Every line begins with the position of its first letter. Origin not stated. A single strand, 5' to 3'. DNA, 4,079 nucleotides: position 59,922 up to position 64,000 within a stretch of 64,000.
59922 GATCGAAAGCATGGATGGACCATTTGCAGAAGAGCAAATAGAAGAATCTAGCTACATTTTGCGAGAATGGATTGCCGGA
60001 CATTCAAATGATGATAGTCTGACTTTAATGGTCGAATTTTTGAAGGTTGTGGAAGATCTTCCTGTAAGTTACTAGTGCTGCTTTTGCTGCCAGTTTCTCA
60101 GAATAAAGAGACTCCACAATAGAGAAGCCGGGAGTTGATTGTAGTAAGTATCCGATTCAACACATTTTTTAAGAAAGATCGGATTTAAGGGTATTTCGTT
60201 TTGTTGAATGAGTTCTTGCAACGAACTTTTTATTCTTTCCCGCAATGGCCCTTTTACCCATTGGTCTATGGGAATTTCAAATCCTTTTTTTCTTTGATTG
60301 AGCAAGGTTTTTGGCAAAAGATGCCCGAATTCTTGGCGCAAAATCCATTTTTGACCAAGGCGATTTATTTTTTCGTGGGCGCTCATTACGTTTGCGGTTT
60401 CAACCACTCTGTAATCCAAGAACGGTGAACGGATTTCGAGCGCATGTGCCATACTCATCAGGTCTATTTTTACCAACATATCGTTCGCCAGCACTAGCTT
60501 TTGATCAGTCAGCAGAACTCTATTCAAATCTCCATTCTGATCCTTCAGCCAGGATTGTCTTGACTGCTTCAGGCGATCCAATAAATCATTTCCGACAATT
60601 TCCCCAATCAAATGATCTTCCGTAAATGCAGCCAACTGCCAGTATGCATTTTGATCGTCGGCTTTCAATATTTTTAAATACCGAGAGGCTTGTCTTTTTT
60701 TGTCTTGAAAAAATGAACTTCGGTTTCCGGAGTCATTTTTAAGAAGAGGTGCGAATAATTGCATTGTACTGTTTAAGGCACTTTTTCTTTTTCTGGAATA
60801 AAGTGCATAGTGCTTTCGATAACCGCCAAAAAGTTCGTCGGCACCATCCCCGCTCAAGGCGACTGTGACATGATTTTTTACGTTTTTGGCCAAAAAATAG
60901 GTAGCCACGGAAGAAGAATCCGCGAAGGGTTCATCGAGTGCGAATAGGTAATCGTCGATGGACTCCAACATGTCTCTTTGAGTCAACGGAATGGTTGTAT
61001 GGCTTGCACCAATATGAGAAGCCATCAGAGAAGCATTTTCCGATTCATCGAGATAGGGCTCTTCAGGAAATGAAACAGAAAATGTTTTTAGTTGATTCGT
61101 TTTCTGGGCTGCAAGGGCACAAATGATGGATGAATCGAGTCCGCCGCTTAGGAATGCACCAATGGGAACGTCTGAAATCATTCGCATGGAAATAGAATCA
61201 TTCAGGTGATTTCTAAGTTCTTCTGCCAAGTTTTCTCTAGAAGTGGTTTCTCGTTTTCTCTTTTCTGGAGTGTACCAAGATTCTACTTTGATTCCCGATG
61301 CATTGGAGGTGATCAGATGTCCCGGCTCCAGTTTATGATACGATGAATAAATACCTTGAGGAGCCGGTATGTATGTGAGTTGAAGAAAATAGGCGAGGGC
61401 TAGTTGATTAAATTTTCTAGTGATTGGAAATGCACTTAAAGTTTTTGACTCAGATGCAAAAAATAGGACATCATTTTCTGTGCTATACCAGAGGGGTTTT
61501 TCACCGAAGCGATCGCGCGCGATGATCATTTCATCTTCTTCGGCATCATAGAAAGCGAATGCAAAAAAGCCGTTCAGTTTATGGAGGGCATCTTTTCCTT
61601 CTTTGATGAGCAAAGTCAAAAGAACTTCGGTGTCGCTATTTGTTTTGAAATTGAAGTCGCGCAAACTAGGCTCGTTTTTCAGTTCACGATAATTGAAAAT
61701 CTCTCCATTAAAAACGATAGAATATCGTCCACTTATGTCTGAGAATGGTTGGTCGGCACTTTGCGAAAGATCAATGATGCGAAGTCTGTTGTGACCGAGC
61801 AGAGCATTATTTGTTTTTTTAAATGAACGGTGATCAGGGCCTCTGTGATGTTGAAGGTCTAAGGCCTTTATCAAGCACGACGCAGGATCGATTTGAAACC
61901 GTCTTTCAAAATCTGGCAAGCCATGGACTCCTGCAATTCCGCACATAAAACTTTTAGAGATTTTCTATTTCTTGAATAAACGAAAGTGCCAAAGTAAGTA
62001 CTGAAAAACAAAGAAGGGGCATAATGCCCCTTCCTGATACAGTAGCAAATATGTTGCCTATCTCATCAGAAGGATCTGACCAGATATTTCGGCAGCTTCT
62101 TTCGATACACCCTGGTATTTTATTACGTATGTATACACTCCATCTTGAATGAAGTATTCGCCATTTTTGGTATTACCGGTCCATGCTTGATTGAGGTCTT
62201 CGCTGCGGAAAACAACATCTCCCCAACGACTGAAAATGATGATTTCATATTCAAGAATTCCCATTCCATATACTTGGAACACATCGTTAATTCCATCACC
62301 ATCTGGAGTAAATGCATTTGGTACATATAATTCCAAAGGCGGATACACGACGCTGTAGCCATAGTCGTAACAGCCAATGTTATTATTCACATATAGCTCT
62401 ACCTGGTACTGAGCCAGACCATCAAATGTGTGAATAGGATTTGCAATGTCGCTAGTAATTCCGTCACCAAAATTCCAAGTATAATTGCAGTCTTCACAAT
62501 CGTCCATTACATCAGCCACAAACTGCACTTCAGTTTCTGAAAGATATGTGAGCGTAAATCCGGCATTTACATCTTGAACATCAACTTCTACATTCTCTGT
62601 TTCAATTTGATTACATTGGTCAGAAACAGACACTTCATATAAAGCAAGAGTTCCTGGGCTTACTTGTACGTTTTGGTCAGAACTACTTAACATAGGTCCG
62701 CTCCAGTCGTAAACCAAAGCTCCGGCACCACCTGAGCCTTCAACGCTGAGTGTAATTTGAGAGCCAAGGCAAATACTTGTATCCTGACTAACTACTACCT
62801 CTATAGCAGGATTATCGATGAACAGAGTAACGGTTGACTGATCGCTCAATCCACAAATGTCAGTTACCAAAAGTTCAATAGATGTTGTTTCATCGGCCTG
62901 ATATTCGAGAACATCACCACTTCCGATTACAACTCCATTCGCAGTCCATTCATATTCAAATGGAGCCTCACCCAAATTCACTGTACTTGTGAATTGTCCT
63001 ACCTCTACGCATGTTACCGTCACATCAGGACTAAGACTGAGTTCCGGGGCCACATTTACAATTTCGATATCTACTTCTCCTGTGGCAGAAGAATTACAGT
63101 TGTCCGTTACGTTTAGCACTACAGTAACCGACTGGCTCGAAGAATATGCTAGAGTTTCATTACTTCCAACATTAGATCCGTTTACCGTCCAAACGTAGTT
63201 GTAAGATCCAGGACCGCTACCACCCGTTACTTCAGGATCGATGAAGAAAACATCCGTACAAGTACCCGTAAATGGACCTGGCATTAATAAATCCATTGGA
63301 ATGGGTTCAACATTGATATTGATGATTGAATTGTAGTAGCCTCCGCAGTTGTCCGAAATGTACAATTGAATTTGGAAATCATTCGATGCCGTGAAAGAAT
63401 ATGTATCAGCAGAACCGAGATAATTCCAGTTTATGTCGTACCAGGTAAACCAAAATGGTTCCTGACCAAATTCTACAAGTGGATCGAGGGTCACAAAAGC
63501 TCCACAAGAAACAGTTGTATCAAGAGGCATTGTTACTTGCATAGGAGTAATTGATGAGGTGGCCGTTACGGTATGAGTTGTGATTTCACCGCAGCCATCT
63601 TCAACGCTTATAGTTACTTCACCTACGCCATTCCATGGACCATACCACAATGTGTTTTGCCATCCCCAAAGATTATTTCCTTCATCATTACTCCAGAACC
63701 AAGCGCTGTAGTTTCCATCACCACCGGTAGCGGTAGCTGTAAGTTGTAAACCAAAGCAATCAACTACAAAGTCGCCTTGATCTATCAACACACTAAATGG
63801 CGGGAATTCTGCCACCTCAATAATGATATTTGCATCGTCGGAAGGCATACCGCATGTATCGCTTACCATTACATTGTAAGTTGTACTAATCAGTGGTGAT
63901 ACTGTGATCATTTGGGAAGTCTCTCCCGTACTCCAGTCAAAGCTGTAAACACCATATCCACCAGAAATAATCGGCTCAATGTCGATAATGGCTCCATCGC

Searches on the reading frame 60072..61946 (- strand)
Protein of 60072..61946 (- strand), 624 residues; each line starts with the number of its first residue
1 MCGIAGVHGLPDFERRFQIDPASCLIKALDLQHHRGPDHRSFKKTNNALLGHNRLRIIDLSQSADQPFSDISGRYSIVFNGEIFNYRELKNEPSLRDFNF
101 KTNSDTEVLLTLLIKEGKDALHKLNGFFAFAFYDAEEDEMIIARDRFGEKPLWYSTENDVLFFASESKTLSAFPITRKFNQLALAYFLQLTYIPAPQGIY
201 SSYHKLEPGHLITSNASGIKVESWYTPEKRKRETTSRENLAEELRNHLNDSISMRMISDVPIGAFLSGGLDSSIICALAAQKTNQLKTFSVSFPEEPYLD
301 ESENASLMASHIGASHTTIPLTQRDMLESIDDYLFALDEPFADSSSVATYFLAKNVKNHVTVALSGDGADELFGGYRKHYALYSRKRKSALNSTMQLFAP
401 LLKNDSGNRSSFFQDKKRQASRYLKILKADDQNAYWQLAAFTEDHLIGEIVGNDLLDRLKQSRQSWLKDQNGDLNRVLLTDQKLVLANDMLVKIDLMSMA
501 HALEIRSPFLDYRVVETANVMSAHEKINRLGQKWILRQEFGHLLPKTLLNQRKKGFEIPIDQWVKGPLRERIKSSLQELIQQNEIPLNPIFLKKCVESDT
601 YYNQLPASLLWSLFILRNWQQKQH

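Call 62: find_encoding_contigs(protein=window:60072-61946:-, flank=10000, max_places=3)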
Protein window:60072-61946:- (624 aa): 10 contigs read that carry it; 3 places shown.
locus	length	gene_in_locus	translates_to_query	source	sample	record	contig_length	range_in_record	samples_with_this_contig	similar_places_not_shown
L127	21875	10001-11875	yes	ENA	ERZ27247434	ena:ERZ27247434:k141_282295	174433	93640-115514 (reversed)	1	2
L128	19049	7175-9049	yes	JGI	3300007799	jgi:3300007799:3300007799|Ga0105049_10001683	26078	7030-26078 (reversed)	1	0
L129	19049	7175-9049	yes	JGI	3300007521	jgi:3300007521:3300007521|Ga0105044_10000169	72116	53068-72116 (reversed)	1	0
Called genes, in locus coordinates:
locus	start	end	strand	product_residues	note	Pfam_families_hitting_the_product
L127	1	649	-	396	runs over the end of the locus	PF13562:NTP_transf_4, PF00132:Hexapep (faint)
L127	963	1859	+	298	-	PF00376:MerR (weak), PF13411:MerR_1, PF02607:B12-binding_2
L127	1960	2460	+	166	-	PF04542:Sigma70_r2, PF08281:Sigma70_r4_2, PF04545:Sigma70_r4 (weak)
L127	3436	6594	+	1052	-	PF26766:Choice_anch_L, PF03160:Calx-beta (weak), PF13573:SprB (faint), PF18911:PKD_4, PF13585:CHU_C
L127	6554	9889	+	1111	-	PF26766:Choice_anch_L, PF00801:PKD (weak), PF18911:PKD_4, PF13585:CHU_C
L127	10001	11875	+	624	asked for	PF13522:GATase_6, PF13537:GATase_7, PF00733:Asn_synthase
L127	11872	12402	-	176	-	-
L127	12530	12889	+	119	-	-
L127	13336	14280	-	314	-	PF08885:GSCFA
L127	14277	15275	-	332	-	PF01075:Glyco_transf_9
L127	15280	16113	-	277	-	PF14805:THDPS_N_2, PF00132:Hexapep (weak), PF14602:Hexapep_2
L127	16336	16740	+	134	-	PF03652:RuvX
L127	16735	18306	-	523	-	PF10079:Rossmann-like_BshC, PF24850:CC_BshC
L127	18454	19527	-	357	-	PF13585:CHU_C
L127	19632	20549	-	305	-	-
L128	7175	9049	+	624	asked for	PF13522:GATase_6, PF13537:GATase_7, PF00733:Asn_synthase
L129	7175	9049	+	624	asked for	PF13522:GATase_6, PF13537:GATase_7, PF00733:Asn_synthase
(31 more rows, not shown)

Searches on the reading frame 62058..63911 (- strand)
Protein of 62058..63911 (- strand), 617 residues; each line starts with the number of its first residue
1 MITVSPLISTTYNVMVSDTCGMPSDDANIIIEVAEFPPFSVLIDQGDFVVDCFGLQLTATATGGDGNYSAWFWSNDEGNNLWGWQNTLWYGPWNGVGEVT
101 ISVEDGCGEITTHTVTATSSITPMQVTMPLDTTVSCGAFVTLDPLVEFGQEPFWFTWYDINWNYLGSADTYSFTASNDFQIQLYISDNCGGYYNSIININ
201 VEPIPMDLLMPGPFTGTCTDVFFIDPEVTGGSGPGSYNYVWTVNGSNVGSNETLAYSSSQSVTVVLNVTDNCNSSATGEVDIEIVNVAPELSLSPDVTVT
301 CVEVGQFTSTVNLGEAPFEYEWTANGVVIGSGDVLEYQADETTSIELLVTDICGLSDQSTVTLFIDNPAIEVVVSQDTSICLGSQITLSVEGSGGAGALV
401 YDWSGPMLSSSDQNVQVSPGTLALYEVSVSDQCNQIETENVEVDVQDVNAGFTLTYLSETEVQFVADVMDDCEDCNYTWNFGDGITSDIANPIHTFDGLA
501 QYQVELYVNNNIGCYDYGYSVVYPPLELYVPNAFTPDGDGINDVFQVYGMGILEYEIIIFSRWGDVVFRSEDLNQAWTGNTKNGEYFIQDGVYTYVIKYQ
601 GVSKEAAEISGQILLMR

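Call 60: find_encoding_contigs(protein=window:62058-63911:-, flank=10000, max_places=3)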
Protein window:62058-63911:- (617 aa): no gene with exactly this product is on record in the collection.
